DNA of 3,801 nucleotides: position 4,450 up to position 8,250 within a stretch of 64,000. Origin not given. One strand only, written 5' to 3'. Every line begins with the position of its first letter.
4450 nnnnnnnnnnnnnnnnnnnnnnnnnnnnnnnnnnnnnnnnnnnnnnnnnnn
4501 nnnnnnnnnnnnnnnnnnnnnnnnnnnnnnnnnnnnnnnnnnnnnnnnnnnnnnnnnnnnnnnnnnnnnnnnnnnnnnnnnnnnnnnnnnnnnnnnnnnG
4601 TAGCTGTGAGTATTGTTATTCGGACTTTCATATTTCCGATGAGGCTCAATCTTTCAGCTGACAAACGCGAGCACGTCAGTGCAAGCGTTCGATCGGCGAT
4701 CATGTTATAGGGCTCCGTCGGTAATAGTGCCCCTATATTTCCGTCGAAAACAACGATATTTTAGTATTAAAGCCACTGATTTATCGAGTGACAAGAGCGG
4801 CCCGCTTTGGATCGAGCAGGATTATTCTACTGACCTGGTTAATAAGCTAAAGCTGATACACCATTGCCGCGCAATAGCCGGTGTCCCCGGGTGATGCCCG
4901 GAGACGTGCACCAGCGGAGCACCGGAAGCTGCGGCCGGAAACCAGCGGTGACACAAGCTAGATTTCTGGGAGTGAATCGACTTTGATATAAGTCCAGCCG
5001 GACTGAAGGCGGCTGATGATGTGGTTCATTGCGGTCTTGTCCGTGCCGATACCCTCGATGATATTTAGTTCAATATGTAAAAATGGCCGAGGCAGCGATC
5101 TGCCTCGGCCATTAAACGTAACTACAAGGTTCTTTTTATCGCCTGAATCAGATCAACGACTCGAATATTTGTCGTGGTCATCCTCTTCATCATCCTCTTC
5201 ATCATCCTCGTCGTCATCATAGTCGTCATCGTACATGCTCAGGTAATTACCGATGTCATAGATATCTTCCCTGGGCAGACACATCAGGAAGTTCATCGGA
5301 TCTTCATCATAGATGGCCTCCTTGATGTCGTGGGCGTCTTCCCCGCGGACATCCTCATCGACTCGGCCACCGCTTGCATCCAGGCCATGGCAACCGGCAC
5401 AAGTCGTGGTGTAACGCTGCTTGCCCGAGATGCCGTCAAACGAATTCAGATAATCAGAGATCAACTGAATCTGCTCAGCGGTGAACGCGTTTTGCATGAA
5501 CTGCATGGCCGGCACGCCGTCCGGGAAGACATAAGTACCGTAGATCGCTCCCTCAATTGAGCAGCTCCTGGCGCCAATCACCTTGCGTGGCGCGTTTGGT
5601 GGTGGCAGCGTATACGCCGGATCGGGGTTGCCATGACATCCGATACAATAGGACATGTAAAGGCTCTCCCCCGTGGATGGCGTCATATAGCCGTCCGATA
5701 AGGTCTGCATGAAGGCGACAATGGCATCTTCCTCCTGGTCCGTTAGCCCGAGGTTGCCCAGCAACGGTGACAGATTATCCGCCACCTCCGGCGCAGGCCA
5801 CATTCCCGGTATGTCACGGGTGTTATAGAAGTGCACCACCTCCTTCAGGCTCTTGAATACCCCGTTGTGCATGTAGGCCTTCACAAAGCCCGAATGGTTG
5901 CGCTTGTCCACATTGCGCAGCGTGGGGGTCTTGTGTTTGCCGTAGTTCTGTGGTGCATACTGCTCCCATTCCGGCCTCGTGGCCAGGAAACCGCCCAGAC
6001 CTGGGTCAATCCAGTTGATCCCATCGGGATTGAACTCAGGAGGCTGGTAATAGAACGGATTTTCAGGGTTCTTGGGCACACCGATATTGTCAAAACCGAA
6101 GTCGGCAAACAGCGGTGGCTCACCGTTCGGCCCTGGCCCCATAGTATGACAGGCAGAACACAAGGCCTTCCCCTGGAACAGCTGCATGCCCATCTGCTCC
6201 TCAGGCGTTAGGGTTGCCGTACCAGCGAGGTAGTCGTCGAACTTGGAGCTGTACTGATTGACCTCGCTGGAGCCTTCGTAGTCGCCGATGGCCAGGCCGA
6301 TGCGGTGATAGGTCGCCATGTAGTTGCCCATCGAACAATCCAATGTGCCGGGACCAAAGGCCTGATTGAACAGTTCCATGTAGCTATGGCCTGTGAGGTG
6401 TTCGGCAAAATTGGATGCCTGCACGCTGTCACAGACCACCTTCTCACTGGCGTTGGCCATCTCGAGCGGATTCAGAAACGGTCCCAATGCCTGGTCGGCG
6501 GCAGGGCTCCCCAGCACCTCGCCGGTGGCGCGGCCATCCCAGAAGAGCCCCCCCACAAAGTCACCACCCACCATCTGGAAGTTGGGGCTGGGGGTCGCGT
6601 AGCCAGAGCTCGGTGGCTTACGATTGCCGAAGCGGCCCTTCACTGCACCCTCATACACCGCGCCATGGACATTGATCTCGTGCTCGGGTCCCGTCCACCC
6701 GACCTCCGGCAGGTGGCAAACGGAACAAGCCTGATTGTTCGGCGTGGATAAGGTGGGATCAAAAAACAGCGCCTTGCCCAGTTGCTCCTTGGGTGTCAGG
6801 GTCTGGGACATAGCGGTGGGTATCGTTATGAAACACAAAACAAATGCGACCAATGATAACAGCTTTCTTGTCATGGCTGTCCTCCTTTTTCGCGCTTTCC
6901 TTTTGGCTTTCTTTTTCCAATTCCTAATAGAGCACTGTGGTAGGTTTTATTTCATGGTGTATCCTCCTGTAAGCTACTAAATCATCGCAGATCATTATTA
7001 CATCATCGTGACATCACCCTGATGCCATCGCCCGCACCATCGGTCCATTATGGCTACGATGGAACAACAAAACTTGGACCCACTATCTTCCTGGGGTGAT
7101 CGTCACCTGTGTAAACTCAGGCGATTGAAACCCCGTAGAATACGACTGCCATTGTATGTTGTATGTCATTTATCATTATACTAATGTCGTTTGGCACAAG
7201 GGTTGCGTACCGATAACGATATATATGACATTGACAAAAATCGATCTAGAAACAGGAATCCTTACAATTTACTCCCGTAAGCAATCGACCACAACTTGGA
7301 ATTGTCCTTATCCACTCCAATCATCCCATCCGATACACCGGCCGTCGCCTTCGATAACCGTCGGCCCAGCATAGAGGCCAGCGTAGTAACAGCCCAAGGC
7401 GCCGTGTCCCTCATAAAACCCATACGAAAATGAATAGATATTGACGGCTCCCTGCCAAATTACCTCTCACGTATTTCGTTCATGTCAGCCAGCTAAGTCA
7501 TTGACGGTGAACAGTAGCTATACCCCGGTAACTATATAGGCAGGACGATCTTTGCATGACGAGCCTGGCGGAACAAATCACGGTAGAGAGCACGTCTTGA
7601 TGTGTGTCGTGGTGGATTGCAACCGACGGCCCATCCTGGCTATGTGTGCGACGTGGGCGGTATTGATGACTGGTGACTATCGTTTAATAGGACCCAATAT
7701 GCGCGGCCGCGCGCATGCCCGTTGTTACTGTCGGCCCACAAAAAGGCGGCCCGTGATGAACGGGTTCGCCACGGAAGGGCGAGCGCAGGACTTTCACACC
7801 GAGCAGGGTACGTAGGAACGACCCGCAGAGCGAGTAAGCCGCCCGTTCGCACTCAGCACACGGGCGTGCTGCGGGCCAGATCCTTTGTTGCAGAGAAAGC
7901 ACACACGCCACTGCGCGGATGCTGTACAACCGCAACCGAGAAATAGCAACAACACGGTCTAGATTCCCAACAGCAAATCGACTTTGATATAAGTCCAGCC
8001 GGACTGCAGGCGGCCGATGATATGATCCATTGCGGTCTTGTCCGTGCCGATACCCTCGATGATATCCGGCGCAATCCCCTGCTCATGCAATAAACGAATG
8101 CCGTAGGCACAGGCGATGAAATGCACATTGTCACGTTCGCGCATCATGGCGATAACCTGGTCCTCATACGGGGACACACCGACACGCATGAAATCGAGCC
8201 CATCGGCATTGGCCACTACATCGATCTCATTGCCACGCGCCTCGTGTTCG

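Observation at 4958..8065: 107-nt direct repeat of the anti-sigma gene 3' end, exactly 3001 bp apart, brackets the peroxidase module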

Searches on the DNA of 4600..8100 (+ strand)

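Call 23: search_rna_families(source=window, start=4600, end=8100, threshold=evalue, max_evalue=1)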
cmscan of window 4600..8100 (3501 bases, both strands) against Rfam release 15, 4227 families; matches with E-value up to 1: 2.
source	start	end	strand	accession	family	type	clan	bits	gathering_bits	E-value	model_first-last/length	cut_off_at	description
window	6147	6235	-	RF02213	ZFAT-AS1_3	Gene; lncRNA;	-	17.9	70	0.95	1-80/80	no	ZFAT antisense RNA 1 conserved region 3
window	5166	5209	-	RF01134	sR30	Gene; snRNA; snoRNA; CD-box;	-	17.7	38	0.28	1-57/57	no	Small nucleolar RNA sR30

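Call 83: search_dna_similar(query=window:5065-7958:+, collection=plasmids, mode=distant, max_rows=10)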
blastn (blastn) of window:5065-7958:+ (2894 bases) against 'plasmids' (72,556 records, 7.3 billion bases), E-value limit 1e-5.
No match.

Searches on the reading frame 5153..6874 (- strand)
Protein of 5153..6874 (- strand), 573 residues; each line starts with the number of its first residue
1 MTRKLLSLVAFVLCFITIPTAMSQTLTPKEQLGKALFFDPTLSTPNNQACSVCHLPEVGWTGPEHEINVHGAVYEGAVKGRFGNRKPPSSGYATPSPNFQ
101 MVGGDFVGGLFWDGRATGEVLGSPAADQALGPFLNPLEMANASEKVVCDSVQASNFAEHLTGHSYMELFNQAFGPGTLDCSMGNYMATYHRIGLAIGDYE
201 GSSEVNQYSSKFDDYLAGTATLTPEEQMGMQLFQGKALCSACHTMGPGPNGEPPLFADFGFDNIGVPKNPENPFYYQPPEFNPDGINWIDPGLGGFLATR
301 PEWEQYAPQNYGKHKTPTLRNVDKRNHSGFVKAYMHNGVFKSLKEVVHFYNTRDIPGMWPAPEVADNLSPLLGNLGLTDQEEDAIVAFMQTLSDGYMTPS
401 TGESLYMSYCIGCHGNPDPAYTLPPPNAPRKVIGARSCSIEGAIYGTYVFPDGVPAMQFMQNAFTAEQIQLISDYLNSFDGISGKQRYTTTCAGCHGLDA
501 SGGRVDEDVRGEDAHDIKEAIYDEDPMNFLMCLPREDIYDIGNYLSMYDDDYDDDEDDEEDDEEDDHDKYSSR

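Call 4: search_protein_families(library=pfam, proteins=[window:5153-6874:-], max_evalue=0.01)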
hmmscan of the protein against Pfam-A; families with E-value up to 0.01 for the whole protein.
window:5153-6874:- (573 aa): 4 families
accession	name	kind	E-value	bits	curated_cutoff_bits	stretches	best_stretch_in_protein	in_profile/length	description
PF03150.19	CCP_MauG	-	7.6e-30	104.9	25.6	1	29-220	3-148/149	Di-haem cytochrome c peroxidase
PF13442.11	Cytochrome_CBB3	-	5.6e-15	55.9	27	2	400-476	4-68/68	Cytochrome C oxidase, cbb3-type, subunit III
PF00034.26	Cytochrom_C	-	9.7e-10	40.1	21.3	0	484-505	4-25/90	Cytochrome c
PF14522.11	Cytochrome_C7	-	0.0042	17.3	24.8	0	226-244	31-49/67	Cytochrome c7 and related cytochrome c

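Call 12: find_encoding_contigs(protein=window:5156-6874:-, flank=10000, max_places=10)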
Protein window:5156-6874:- (573 aa): no gene with exactly this product is on record in the collection.

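Call 24: find_homologous_proteins(query=window:5156-6874:-, max_evalue=1e-10)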
Query window:5156-6874:- (573 aa): 7995 proteins with E <= 1e-10 among 8000 candidates; the best 120 are listed.
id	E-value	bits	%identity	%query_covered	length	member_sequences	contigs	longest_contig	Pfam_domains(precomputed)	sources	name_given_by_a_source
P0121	0.0e+0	1369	100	100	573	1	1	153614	PF03150.20,PF13442.12,PF00034.27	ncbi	-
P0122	0.0e+0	1071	80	95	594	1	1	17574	PF03150.20,PF13442.12,PF00034.27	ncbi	-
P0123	3.9e-236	803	65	97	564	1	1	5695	PF03150.20,PF13442.12,PF00034.27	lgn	-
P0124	2.9e-219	748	60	96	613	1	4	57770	PF03150.20,PF13442.12,PF00034.27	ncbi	-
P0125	7.2e-215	733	60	95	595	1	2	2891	PF03150.20,PF13442.12,PF00034.27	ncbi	-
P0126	2.1e-214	732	61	91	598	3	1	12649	PF03150.20,PF13442.12,PF00034.27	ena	-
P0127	2.7e-207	708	59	95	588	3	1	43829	PF03150.20,PF13442.12,PF00034.27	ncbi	-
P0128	1.6e-204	699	59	91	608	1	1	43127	PF03150.20,PF13442.12,PF00034.27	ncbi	-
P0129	2.0e-203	695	58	94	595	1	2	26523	PF03150.20,PF13442.12,PF00034.27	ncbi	-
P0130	1.2e-195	670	55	98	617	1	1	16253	PF03150.20,PF13442.12,PF00034.27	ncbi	-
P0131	8.7e-192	657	55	99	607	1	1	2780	PF03150.20,PF13442.12,PF00034.27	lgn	-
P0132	3.5e-183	629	75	64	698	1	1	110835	PF09699.16,PF14537.12,PF13435.12,PF03150.20,PF14522.12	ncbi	ncbi:MAG: cytochrome c peroxidase [Pseudomonadota bacterium]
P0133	5.1e-181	621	70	67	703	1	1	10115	PF13948.12,PF03150.20,PF13442.12,PF00034.27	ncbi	-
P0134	1.2e-177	610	71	65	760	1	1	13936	PF21027.4,PF22352.3,PF00801.27,PF03150.20,PF18911.7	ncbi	-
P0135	1.5e-170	587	70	64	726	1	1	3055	PF22352.3,PF00801.27,PF03150.20,PF00034.27,PF18911.7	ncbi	-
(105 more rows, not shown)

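Call 25: find_encoding_contigs(protein=P0122, flank=10000, max_places=4)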
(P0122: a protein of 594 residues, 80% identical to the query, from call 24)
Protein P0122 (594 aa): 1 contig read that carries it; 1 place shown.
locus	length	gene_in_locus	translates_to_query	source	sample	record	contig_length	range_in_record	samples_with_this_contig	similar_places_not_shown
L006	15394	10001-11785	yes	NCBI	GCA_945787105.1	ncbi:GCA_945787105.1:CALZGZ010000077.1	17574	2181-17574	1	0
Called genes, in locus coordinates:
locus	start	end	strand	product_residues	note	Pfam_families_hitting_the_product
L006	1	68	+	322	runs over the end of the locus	PF07589:PEP_exosort_dom (weak)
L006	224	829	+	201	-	PF07484:Collar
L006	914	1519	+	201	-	PF07484:Collar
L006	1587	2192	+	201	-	PF07484:Collar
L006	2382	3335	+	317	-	PF08238:Sel1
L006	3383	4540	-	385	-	PF01757:Acyl_transf_3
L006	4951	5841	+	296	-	PF13646:HEAT_2, PF03130:HEAT_PBS (faint), PF13513:HEAT_EZ (faint), PF02985:HEAT (faint), PF13646:HEAT_2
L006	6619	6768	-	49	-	-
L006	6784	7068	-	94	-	-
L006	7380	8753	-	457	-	PF05977:MFS_3, PF07690:MFS_1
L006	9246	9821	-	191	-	PF03466:LysR_substrate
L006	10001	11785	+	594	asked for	PF00034:Cytochrom_C (faint), PF03150:CCP_MauG, PF13442:Cytochrome_CBB3 (weak)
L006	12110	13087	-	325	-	PF08240:ADH_N, PF00107:ADH_zinc_N, PF13602:ADH_zinc_N_2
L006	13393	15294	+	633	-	PF04434:SWIM (weak)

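Call 26: find_encoding_contigs(protein=P0124, flank=8000, max_places=3)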
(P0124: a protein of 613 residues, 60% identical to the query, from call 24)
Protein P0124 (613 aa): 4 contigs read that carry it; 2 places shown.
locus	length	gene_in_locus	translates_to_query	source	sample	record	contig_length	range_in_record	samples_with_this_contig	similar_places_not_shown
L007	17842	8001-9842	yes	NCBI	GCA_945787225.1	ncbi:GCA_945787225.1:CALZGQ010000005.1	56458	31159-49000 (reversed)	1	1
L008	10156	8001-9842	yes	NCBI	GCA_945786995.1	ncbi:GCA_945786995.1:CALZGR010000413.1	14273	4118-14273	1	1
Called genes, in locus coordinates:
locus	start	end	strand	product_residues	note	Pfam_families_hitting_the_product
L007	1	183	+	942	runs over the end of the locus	PF00550:PP-binding, PF00501:AMP-binding, PF01553:Acyltransferase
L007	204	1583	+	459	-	PF25145:NfeD1b_N, PF24961:NfeD_membrane, PF01957:NfeD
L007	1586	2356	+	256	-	PF01145:Band_7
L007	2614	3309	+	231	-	PF01797:Y1_Tnp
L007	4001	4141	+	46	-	-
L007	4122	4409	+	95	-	PF01381:HTH_3 (weak)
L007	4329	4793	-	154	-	PF07592:DDE_Tnp_ISAZ013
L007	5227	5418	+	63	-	-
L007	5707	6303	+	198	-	PF11845:Tll0287-like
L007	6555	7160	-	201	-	PF04264:YceI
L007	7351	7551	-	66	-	PF09834:DUF2061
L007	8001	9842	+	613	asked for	PF00034:Cytochrom_C (faint), PF03150:CCP_MauG, PF13442:Cytochrome_CBB3 (faint)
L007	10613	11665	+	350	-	PF00034:Cytochrom_C (faint), PF03150:CCP_MauG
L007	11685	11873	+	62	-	-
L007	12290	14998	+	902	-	PF07603:Lcl_C, PF09411:PagL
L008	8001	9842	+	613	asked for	PF00034:Cytochrom_C (faint), PF03150:CCP_MauG, PF13442:Cytochrome_CBB3 (faint)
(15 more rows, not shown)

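Call 34: search_protein_families(library=ncbifam, proteins=[window:5153-6874:-], max_evalue=0.001)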
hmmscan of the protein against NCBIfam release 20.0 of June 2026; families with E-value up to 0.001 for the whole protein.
window:5153-6874:- (573 aa): 10 families
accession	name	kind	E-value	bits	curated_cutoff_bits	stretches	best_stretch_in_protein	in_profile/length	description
TIGR04039.1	MXAN_0977_Heme2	hypoth_equivalog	7.9e-23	81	362.85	3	308-396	239-325/336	MbnH family di-heme enzyme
TIGR03981.2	SAM_quin_mod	hypoth_equivalog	3.5e-20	72.3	340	2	188-350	228-358/411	His-Xaa-Ser system-associated MauG-like protein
TIGR03791.1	TTQ_mauG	equivalog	8.7e-18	64.5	443.85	1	29-245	5-178/291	tryptophan tryptophylquinone biosynthesis enzyme MauG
NF045773.1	cytochro_C550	exception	6.8e-06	26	125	0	483-512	51-79/118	cytochrome c550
TIGR03872.1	cytochrome_MoxG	equivalog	4e-05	23.8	147.8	0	379-416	20-61/133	cytochrome c(L), periplasmic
NF045774.1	cytochro_C551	exception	5.9e-05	23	118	0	482-504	40-62/110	cytochrome c551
TIGR04494.1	c550_PedF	equivalog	0.00015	21.7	122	0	484-523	54-93/133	cytochrome c-550 PedF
NF050122.1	bc1_QcrC_actin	exception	0.00018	20.9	200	0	483-503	43-63/253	cytochrome bc1 complex diheme cytochrome c subunit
TIGR00782.1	ccoP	equivalog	0.0004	19.8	179.95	0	479-504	105-130/285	cytochrome-c oxidase, cbb3-type subunit III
NF041895.1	choice_anch_V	domain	0.00054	20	42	0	478-503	12-37/150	choice-of-anchor V domain-containing protein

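Call 46: find_related_loci(query=window:5156-6874:-, collection=viral_contigs, flank=8000)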
Query window:5156-6874:- (573 aa) in viral_contigs; peptide patterns used: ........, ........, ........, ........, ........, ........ (x = any residue, [..] = any of these).
4 stretches matched a pattern, but none encodes a relative of the query by tblastn (E <= 1e-3).

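Call 73: search_protein_families(library=pfam, proteins=[L084:1907-2257:+], max_evalue=0.01)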
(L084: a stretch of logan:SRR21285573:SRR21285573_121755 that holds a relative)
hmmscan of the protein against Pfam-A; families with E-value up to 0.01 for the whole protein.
L084:1907-2257:+ (116 aa): 0 families
